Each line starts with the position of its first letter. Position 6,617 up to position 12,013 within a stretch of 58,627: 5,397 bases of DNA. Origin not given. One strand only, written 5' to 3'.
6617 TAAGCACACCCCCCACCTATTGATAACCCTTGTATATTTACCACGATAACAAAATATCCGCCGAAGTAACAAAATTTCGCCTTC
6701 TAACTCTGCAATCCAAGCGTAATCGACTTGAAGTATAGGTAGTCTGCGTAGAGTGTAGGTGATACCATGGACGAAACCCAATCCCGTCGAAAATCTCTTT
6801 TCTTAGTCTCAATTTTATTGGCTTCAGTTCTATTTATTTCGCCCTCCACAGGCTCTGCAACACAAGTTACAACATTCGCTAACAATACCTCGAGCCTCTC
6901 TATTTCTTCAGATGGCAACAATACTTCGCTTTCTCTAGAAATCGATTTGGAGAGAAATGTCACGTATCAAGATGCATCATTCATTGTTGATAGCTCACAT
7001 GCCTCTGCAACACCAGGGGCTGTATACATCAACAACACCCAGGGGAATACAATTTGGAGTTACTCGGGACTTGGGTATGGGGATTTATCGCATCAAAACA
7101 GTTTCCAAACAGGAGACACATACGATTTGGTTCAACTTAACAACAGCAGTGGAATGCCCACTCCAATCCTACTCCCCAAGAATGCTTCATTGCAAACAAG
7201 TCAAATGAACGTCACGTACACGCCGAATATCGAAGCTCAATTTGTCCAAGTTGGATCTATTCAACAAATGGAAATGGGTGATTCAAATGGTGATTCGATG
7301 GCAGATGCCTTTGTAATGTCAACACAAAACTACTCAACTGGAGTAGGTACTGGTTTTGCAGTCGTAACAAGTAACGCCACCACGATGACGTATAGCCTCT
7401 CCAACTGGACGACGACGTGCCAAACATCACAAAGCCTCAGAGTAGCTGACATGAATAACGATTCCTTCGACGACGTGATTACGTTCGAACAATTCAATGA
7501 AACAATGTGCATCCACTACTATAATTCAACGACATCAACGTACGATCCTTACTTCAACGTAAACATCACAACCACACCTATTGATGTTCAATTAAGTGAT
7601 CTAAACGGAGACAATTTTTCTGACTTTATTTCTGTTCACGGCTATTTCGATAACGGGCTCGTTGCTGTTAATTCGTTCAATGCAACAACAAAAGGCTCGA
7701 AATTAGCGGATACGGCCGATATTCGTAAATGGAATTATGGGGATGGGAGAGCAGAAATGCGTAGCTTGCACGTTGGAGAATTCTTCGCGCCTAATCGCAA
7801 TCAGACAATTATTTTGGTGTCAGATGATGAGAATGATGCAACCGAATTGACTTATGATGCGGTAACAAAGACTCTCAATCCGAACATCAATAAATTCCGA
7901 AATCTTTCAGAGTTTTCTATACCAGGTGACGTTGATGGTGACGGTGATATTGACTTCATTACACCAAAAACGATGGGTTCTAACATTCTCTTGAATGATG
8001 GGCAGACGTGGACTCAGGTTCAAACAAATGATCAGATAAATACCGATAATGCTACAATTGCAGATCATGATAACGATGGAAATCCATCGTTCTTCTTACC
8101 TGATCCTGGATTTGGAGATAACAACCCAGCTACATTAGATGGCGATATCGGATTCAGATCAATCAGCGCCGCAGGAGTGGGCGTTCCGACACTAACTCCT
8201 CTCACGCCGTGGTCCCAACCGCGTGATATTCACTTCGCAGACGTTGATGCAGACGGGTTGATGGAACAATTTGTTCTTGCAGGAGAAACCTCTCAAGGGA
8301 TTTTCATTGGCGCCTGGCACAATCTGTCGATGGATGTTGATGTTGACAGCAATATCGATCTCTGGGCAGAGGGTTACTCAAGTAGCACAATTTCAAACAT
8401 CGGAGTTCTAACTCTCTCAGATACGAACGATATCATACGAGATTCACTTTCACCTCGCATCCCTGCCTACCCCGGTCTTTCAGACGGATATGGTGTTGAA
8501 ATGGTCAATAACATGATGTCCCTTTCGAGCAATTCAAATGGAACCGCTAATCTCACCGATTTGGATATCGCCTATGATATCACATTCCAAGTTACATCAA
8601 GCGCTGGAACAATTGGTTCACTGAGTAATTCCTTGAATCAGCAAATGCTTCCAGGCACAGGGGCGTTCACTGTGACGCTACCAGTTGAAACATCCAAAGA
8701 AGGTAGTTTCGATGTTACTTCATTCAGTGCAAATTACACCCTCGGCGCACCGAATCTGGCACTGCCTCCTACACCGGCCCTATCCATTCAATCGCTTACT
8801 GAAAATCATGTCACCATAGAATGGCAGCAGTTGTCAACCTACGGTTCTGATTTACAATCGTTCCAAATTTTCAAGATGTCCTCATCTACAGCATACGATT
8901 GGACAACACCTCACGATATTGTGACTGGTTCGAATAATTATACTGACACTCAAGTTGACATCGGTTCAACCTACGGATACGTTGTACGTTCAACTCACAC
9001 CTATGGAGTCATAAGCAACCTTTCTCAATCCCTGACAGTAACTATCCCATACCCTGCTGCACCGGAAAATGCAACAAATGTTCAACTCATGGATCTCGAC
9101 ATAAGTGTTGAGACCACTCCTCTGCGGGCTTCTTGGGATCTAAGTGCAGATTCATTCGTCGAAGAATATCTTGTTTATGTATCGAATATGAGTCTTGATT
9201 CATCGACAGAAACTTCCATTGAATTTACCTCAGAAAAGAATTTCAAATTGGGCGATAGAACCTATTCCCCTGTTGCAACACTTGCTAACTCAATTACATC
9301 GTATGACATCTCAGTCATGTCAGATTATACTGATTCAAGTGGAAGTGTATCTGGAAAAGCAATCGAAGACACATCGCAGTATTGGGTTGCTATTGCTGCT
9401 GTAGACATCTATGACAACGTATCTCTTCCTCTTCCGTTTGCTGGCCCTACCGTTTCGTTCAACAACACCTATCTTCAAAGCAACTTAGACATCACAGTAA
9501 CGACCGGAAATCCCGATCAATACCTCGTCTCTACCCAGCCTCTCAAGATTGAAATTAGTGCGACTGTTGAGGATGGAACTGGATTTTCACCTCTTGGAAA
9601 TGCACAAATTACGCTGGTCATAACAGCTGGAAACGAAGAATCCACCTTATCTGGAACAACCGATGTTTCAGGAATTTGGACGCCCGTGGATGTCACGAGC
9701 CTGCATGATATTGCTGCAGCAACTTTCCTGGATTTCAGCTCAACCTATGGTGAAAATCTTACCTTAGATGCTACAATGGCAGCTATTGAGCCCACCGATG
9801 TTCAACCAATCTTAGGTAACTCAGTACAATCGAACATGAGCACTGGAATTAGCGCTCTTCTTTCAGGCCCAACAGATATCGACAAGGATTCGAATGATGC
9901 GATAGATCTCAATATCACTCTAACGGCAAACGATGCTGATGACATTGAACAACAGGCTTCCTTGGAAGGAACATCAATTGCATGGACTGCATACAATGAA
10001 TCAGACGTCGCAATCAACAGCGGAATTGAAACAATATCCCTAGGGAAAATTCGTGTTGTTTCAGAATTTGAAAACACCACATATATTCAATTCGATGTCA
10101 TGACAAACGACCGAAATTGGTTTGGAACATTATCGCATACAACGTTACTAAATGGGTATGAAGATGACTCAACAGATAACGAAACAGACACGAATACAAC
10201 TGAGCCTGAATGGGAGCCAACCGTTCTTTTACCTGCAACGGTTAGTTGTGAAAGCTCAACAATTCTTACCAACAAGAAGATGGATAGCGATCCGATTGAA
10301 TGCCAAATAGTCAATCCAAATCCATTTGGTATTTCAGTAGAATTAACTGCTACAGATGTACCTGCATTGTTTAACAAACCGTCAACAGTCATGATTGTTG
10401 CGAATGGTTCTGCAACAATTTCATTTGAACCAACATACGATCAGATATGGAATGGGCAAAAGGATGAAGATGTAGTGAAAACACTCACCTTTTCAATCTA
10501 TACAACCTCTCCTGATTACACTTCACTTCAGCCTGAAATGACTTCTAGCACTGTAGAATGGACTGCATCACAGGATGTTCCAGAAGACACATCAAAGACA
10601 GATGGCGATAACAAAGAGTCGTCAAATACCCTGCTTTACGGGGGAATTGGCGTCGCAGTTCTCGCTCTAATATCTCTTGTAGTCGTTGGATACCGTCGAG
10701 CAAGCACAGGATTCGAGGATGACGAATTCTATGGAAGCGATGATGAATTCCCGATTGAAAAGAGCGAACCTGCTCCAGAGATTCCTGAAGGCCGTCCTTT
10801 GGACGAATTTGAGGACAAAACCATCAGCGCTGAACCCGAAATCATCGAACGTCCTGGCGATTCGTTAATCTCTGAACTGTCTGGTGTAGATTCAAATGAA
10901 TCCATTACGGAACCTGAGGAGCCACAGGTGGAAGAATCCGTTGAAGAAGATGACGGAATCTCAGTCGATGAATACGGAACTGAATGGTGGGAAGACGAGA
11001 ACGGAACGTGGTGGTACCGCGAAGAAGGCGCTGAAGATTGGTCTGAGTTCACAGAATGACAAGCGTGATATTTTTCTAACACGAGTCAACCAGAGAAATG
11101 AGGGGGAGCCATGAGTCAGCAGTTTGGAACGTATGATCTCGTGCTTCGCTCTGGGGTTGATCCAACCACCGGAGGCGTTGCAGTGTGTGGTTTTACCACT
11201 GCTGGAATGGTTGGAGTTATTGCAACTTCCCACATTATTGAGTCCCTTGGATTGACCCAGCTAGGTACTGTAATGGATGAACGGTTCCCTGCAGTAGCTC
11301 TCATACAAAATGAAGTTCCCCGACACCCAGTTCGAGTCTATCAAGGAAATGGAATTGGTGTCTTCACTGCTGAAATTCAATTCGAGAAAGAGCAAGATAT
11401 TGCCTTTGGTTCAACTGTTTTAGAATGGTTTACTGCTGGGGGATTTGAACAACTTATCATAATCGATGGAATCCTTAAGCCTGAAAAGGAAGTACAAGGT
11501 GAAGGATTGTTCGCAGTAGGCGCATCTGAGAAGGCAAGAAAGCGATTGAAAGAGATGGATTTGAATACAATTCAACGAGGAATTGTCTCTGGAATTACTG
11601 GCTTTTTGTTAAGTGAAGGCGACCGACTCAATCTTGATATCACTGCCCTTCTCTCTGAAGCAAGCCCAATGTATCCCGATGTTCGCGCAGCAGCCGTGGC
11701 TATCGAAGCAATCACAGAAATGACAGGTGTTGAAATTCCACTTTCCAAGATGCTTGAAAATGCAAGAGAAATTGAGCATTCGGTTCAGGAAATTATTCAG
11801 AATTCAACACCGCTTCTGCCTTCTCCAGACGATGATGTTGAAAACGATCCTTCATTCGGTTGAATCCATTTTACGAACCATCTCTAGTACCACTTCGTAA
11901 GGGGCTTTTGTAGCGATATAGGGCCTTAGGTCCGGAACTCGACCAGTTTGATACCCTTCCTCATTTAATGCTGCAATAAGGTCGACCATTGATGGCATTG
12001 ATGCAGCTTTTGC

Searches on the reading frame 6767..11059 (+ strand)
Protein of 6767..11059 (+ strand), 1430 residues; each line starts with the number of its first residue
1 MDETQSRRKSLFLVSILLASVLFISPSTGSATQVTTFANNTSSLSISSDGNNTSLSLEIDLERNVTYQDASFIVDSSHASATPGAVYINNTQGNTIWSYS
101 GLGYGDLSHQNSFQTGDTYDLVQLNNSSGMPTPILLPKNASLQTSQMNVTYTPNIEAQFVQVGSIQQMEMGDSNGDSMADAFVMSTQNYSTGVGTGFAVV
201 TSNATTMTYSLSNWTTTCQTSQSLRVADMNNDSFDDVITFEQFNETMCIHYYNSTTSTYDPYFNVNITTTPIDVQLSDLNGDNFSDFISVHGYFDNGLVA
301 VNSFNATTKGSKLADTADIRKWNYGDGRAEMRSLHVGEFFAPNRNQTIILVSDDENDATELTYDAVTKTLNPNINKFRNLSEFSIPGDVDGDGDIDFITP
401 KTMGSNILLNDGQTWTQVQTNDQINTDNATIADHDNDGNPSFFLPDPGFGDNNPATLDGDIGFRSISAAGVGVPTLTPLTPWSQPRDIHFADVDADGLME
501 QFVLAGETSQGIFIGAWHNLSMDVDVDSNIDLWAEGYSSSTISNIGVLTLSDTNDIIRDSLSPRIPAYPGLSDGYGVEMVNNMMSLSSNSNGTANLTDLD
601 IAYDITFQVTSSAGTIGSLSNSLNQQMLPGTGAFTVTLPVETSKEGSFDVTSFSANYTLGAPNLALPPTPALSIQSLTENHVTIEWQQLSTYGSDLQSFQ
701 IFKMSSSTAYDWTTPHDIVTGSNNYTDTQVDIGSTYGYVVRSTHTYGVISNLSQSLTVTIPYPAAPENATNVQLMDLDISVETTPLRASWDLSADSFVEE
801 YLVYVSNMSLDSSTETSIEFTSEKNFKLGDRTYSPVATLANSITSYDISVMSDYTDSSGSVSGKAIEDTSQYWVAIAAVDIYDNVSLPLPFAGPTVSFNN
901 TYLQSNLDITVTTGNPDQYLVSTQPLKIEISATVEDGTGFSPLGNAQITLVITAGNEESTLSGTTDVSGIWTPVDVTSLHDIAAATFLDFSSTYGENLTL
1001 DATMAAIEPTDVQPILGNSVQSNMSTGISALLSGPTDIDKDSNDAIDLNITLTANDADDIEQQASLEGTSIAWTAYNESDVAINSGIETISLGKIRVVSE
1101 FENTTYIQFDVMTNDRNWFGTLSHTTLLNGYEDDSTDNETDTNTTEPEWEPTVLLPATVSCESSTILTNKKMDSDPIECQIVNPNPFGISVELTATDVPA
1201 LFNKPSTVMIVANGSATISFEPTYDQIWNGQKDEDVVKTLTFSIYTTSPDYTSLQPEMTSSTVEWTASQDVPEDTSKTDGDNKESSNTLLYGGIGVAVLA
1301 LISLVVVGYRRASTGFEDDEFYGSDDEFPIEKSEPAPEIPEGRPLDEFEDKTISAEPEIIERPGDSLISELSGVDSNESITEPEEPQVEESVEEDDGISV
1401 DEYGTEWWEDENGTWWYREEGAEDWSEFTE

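Call 54: search_protein_families(library=pfam, proteins=[window:6767-11059:+], max_evalue=0.001)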
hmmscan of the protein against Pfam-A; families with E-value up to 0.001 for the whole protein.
window:6767-11059:+ (1430 aa): 2 families
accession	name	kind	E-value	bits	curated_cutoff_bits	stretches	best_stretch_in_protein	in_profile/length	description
PF13517.12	FG-GAP_3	-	6.1e-06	27.2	26.9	0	388-441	1-58/61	FG-GAP-like repeat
PF16893.11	fn3_2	-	0.00067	20.2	27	0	667-706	3-42/89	Fibronectin type III domain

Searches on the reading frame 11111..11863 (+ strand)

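Call 54: search_protein_families(library=pfam, proteins=[window:11111-11863:+], max_evalue=0.001)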
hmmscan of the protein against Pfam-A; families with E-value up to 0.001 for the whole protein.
window:11111-11863:+ (250 aa): 1 family
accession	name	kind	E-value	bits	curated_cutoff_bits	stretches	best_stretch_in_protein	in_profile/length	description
PF09754.15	PAC2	-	2.4e-33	116.2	25.8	1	24-228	1-214/215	PAC2 family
